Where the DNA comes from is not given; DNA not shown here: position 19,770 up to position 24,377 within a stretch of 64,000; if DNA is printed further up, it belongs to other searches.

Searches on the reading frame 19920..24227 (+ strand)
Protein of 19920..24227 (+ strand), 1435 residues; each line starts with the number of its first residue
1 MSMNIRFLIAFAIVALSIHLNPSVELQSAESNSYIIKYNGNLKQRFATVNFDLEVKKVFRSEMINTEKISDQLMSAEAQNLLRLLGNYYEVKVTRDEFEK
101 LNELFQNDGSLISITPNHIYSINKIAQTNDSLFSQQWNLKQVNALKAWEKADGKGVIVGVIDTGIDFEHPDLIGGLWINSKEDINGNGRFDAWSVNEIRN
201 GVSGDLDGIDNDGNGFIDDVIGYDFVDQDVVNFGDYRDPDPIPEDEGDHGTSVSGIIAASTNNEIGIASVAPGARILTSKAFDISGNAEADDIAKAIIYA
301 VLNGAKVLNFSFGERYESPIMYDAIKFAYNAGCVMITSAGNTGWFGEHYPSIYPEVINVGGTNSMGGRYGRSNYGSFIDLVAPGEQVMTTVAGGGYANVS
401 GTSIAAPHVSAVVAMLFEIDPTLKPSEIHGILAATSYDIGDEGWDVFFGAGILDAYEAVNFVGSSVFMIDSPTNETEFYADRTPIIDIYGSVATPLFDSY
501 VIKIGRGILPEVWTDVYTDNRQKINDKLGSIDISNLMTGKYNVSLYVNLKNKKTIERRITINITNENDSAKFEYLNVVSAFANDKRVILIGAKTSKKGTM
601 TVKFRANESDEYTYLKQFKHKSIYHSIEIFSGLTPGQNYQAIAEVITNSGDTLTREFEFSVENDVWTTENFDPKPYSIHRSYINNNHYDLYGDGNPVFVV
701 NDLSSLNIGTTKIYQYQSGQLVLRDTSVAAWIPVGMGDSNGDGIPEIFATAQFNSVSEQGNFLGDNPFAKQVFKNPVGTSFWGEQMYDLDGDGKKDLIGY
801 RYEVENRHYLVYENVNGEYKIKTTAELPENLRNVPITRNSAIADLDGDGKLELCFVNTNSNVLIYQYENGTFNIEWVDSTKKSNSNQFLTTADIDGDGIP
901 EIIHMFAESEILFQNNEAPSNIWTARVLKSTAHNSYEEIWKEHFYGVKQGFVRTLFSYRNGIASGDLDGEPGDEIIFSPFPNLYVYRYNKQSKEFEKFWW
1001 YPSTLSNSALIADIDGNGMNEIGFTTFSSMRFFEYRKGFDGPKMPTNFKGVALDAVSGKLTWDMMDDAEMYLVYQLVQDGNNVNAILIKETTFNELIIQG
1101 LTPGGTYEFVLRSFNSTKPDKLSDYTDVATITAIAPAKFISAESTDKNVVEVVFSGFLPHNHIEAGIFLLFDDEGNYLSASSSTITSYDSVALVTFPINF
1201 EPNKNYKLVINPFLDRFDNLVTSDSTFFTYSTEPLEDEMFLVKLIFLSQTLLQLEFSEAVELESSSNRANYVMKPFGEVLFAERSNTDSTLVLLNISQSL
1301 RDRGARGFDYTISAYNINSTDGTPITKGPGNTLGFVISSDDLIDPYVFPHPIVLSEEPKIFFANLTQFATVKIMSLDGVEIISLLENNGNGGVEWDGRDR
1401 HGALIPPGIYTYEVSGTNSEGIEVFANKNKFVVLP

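Call 3: search_protein_families(library=pfam, proteins=[window:19920-24227:+], max_evalue=0.01)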
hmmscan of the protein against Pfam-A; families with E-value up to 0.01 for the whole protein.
window:19920-24227:+ (1435 aa): 6 families
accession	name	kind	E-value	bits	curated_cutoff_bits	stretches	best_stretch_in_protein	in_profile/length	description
PF00082.27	Peptidase_S8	-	3.1e-48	165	21.8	1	153-451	1-288/288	Subtilase family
PF13517.12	FG-GAP_3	-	7.4e-18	65.3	26.9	2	844-903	1-60/61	FG-GAP-like repeat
PF01839.29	FG-GAP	-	3.5e-05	24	22.1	0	889-903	5-19/37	FG-GAP repeat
PF13860.13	FlgD_ig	-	0.00036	20.9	27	1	1387-1419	46-78/79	FlgD Ig-like domain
PF15907.11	Itfg2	-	0.002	17.9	27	0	837-873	75-111/330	Integrin-alpha FG-GAP repeat-containing protein 2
PF02018.23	CBM_4_9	-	0.0034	18.2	25.9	0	540-582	64-104/136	Carbohydrate binding domain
